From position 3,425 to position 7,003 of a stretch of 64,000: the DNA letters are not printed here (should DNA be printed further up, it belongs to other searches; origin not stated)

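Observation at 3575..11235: Candidate previously undescribed defence module: PLD-nuclease/SNF2 helicase + Type IIG/PglX-like N6A methyltransferase + TIR-domain protein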

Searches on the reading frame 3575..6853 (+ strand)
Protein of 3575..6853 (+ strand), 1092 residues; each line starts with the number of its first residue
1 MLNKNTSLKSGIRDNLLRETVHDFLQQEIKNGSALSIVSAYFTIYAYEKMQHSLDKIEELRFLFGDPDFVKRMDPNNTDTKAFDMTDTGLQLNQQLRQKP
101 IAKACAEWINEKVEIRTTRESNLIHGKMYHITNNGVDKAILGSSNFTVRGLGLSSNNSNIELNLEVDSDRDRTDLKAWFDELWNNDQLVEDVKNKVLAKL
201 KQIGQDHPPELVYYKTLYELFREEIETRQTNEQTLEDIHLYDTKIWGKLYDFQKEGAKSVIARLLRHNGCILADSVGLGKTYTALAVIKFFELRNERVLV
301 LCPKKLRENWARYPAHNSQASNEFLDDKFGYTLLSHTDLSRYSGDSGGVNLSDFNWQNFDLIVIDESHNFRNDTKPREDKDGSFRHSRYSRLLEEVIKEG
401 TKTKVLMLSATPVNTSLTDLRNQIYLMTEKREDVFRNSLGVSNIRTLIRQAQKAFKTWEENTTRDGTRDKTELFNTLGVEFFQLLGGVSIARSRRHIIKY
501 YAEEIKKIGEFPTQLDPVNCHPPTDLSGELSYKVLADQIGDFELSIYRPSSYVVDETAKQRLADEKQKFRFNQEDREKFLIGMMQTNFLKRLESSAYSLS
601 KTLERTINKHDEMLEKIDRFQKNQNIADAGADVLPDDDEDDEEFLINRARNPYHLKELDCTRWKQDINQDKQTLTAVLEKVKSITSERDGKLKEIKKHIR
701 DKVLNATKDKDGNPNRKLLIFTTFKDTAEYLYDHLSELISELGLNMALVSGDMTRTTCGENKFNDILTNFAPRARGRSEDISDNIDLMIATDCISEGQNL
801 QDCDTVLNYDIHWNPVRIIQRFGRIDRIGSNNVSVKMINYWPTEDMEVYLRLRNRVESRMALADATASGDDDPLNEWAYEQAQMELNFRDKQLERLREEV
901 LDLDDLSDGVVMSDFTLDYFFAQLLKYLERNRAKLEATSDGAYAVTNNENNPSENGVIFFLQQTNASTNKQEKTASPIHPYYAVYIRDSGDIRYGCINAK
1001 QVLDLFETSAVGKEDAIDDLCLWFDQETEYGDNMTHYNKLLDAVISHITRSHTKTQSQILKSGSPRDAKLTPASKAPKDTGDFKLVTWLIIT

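Call 3: search_protein_families(library=pfam, proteins=[window:3575-6853:+], max_evalue=0.01)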
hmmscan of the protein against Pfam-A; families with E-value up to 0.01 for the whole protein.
window:3575-6853:+ (1092 aa): 8 families
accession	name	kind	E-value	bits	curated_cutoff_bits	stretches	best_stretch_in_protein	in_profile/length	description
PF00271.37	Helicase_C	-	6.8e-15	55.7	23.5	1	711-829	11-110/110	Helicase conserved C-terminal domain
PF04851.21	ResIII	-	4.9e-10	40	22.5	1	248-413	3-163/164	Type III restriction enzyme, res subunit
PF00176.29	SNF2-rel_dom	-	5e-10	39.4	24.9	1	252-312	1-68/290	SNF2-related domain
PF13091.12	PLDc_2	-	4.4e-09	36.7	27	1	93-183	49-132/132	PLD-like domain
PF09565.16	RE_NgoFVII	-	6.4e-07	29.3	23.8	1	100-184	69-150/162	NgoFVII restriction endonuclease N-terminal PLD domain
PF00270.35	DEAD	-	3.6e-06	27.3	26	0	356-415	115-162/167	DEAD/DEAH box helicase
PF20720.3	nSTAND3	-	0.0018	18.4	27.2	0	255-337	5-83/155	Novel STAND NTPase 3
PF13090.12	PP_kinase_C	-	0.0069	16.3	25.8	0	89-193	54-153/172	Polyphosphate kinase C-terminal domain 2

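Call 4: search_protein_families(library=padloc, proteins=[window:3575-6853:+], max_evalue=0.01)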
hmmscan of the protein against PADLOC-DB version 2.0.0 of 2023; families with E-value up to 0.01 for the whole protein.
window:3575-6853:+ (1092 aa): 45 families (the best 25 are shown)
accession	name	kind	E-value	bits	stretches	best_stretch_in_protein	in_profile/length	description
PDLC01075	C3a139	-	2.5e-109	365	1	25-1057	15-925/948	HKD+Snf2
PDLC02621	DrmD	-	4.2e-35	119.3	2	572-846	387-641/1040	DrmD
PDLC02619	DrmD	-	2.2e-31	106.8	2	590-850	303-557/872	DrmD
PDLC02623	DrmD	-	7.7e-31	104.7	3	686-856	507-653/1040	DrmD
PDLC02193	PLD_Helicase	-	3.9e-29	99.4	2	669-884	650-852/905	-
PDLC02500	BrxHI|BrxHII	-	1.2e-28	98.2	2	576-860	363-602/933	BrxHI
PDLC00659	HmaA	-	2.5e-27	93.2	1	574-857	362-640/1176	SNF2 helicase / DEAD-box helicase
PDLC03830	ZacC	-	6e-25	86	3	355-415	240-293/1019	-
PDLC04556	PDC-M27C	-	1.1e-21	74.9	3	251-312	38-102/892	-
PDLC02843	DpdE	-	9.5e-20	68.1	2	271-415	179-300/1091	DpdE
PDLC02632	DrmD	-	4.2e-19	66.5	2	554-837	367-633/662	DrmD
PDLC02572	DrmA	-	4.9e-19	65.8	2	548-835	354-628/1043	DrmA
PDLC02504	BrxHI|BrxHII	-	6.8e-19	65.3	2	578-861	366-615/971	BrxHII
PDLC02620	DrmD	-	3.2e-16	56.5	1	716-834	485-584/1060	DrmD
PDLC04554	PDC-M27C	-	4.6e-15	52.9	3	357-430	194-261/1217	-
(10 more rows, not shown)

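Call 9: find_homologous_proteins(query=window:3575-6853:+, max_evalue=1e-20)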
Query window:3575-6853:+ (1092 aa): 8000 proteins with E <= 1e-20 among 8000 candidates; the best 120 are listed.
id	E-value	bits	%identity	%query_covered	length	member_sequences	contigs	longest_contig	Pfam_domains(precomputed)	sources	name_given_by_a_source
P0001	0.0e+0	2415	97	100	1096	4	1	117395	PF00270.36,PF00176.30,PF13091.13,PF00271.38,PF04851.22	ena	-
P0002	0.0e+0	2360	95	100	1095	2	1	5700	PF00270.36,PF00176.30,PF13091.13,PF09565.17,PF00271.38,PF04851.22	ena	-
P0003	0.0e+0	2337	93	100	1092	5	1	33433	PF00270.36,PF00176.30,PF13091.13,PF00271.38,PF04851.22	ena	-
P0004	0.0e+0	2316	93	100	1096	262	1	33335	PF00270.36,PF00176.30,PF13091.13,PF00271.38,PF04851.22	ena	-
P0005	0.0e+0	2312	92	100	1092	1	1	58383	PF00270.36,PF00176.30,PF13091.13,PF09565.17,PF00271.38,PF04851.22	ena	-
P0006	0.0e+0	2311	93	100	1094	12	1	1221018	PF00270.36,PF00176.30,PF13091.13,PF09565.17,PF00271.38,PF04851.22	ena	-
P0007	0.0e+0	2310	93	100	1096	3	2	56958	PF00270.36,PF00176.30,PF13091.13,PF09565.17,PF00271.38,PF04851.22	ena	-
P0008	0.0e+0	2308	93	100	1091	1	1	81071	PF00270.36,PF00176.30,PF13091.13,PF00271.38,PF04851.22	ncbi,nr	ncbi:MAG: helicase-related protein [Candidatus Poribacteria bacterium]|nr:helicase-related protein [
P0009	0.0e+0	2307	92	100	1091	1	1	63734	PF00270.36,PF00176.30,PF13091.13,PF00271.38,PF04851.22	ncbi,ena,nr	ncbi:MAG: helicase-related protein [Candidatus Poribacteria bacterium]|nr:helicase-related protein [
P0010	0.0e+0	2306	92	100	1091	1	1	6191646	PF00270.36,PF00176.30,PF13091.13,PF00271.38,PF04851.22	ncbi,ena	-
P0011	0.0e+0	2303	92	100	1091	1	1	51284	PF00270.36,PF00176.30,PF13091.13,PF00271.38,PF04851.22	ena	-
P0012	0.0e+0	2300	92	100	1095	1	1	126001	PF00270.36,PF00176.30,PF13091.13,PF00271.38,PF04851.22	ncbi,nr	ncbi:MAG: helicase-related protein [Candidatus Poribacteria bacterium]|nr:helicase-related protein [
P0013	0.0e+0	2299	92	100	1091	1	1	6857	PF00270.36,PF00176.30,PF13091.13,PF00271.38,PF04851.22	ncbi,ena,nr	ncbi:MAG: helicase-related protein [Candidatus Poribacteria bacterium]|nr:helicase-related protein [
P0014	0.0e+0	2299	92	100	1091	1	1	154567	PF00270.36,PF00176.30,PF13091.13,PF00271.38,PF04851.22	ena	-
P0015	0.0e+0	2297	92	100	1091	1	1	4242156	PF00270.36,PF00176.30,PF13091.13,PF00271.38,PF04851.22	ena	-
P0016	0.0e+0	2295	92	100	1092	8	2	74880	PF00270.36,PF00176.30,PF13091.13,PF09565.17,PF00271.38,PF04851.22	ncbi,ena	-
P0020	0.0e+0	2289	92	100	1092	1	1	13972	PF00270.36,PF00176.30,PF13091.13,PF09565.17,PF00271.38,PF04851.22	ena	-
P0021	0.0e+0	2262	91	100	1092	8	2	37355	PF00270.36,PF00176.30,PF13091.13,PF00271.38,PF04851.22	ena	-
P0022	0.0e+0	2257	91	100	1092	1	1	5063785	PF00270.36,PF00176.30,PF13091.13,PF00271.38,PF04851.22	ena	-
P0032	0.0e+0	2144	86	100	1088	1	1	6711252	PF00270.36,PF00176.30,PF13091.13,PF00271.38,PF04851.22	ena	-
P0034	0.0e+0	2134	86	100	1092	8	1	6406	PF00270.36,PF00176.30,PF13091.13,PF09565.17,PF00271.38,PF04851.22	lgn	-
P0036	0.0e+0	2120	84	100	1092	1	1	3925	PF00270.36,PF00176.30,PF13091.13,PF00271.38,PF04851.22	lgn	-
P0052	0.0e+0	2032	82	100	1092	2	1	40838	PF00270.36,PF00176.30,PF13091.13,PF00271.38,PF04851.22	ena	-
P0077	0.0e+0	1963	79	100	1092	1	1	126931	PF00176.30,PF13091.13,PF13090.13,PF00271.38,PF04851.22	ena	-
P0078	0.0e+0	1958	79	100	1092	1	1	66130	PF00176.30,PF13091.13,PF00271.38,PF04851.22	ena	-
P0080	0.0e+0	1951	78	100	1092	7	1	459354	PF00270.36,PF00176.30,PF13091.13,PF13090.13,PF00271.38,PF04851.22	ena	-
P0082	0.0e+0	1944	77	100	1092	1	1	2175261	PF00270.36,PF00176.30,PF13091.13,PF00271.38,PF04851.22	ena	-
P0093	0.0e+0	1932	77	99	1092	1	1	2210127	PF00270.36,PF00176.30,PF13091.13,PF00271.38,PF04851.22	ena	-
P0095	0.0e+0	1929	77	99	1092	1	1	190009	PF00270.36,PF00176.30,PF13091.13,PF00271.38,PF04851.22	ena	-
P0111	0.0e+0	1912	77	100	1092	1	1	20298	PF00270.36,PF00176.30,PF13091.13,PF00271.38,PF04851.22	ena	-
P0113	0.0e+0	1911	76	100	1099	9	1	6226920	PF00176.30,PF13091.13,PF09565.17,PF00271.38,PF04851.22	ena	-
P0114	0.0e+0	1911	77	100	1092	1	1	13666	PF00270.36,PF00176.30,PF13091.13,PF00271.38,PF04851.22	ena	-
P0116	0.0e+0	1910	76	100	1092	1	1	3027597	PF00270.36,PF00176.30,PF13091.13,PF00271.38,PF04851.22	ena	-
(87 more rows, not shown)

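Call 14: find_encoding_contigs(protein=P0032, flank=10000, max_places=3)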
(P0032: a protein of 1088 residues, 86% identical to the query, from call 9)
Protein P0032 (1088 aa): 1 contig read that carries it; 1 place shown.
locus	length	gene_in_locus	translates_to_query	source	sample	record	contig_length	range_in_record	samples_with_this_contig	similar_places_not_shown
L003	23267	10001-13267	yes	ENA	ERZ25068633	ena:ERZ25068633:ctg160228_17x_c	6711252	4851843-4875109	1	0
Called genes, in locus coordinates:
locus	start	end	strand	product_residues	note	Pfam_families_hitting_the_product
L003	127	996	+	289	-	PF01025:GrpE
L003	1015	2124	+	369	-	PF00226:DnaJ, PF01556:DnaJ_C, PF15777:Anti-TRAP (faint), PF17302:DUF5351 (faint), PF00684:DnaJ_CXXCXGXG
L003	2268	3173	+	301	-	PF06325:PrmA, PF13649:Methyltransf_25 (faint), PF01135:PCMT (weak), PF05175:MTS, PF12847:Methyltransf_18 (weak)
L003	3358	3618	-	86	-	-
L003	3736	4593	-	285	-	PF02585:PIG-L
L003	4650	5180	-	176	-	PF11848:DUF3368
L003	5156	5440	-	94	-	PF03683:UPF0175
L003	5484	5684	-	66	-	-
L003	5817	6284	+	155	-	PF02700:PurS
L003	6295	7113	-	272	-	PF13489:Methyltransf_23, PF07021:MetW (faint), PF13649:Methyltransf_25, PF13847:Methyltransf_31, PF08241:Methyltransf_11, PF08242:Methyltransf_12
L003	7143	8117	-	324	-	PF03088:Str_synth (faint), PF08450:SGL, PF24684:Vgb_lyase (faint)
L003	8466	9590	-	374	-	PF01609:DDE_Tnp_1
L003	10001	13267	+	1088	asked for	PF13091:PLDc_2, PF00176:SNF2-rel_dom (weak), PF00270:DEAD (faint), PF04851:ResIII, PF00271:Helicase_C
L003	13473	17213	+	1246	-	PF02384:N6_Mtase (faint), PF07669:Eco57I, PF12950:TaqI_C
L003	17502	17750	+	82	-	-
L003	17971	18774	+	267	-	-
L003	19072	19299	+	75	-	-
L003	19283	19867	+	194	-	PF01850:PIN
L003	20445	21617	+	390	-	PF01408:GFO_IDH_MocA, PF22725:GFO_IDH_MocA_C3, PF02894:GFO_IDH_MocA_C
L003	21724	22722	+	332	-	PF01261:AP_endonuc_2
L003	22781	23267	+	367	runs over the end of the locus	PF14583:Pectate_lyase22, PF26549:Tricorn_N (faint), PF07676:PD40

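Call 15: find_encoding_contigs(protein=P0113, flank=10000, max_places=3)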
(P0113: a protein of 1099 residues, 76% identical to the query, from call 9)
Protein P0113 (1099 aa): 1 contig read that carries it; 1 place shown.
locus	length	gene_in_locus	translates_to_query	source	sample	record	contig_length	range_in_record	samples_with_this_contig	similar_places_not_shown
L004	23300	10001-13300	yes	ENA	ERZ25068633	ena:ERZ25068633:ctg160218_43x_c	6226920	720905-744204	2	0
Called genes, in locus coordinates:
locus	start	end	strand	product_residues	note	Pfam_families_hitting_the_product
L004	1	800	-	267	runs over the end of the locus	PF06452:CBM9_1 (weak)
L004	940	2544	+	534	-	PF00884:Sulfatase, PF01663:Phosphodiest (faint), PF16347:SGSH_C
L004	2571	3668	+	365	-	PF10282:Lactonase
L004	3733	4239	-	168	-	PF11523:DUF3223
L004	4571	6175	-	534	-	PF00884:Sulfatase, PF01663:Phosphodiest, PF16347:SGSH_C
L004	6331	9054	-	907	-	PF13432:TPR_16, PF23914:TPR_CcmH_CycH (weak), PF13424:TPR_12 (weak), PF14559:TPR_19 (weak), PF00515:TPR_1 (weak), PF07719:TPR_2 (weak), PF12969:DUF3857, PF01841:Transglut_core, +15 more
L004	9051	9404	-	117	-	PF01503:PRA-PH (weak), PF03819:MazG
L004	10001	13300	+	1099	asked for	PF13091:PLDc_2, PF09565:RE_NgoFVII (weak), PF00176:SNF2-rel_dom (weak), PF04851:ResIII, PF00271:Helicase_C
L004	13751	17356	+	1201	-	PF02384:N6_Mtase (faint), PF07669:Eco57I, PF12950:TaqI_C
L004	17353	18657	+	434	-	PF13676:TIR_2, PF13414:TPR_11, PF13414:TPR_11, PF00515:TPR_1, PF00515:TPR_1, PF13414:TPR_11, PF13424:TPR_12, PF00515:TPR_1, +26 more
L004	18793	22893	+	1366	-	-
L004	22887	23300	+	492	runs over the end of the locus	PF02463:SMC_N, PF13175:AAA_15 (faint), PF13476:AAA_23, PF13304:AAA_21 (faint)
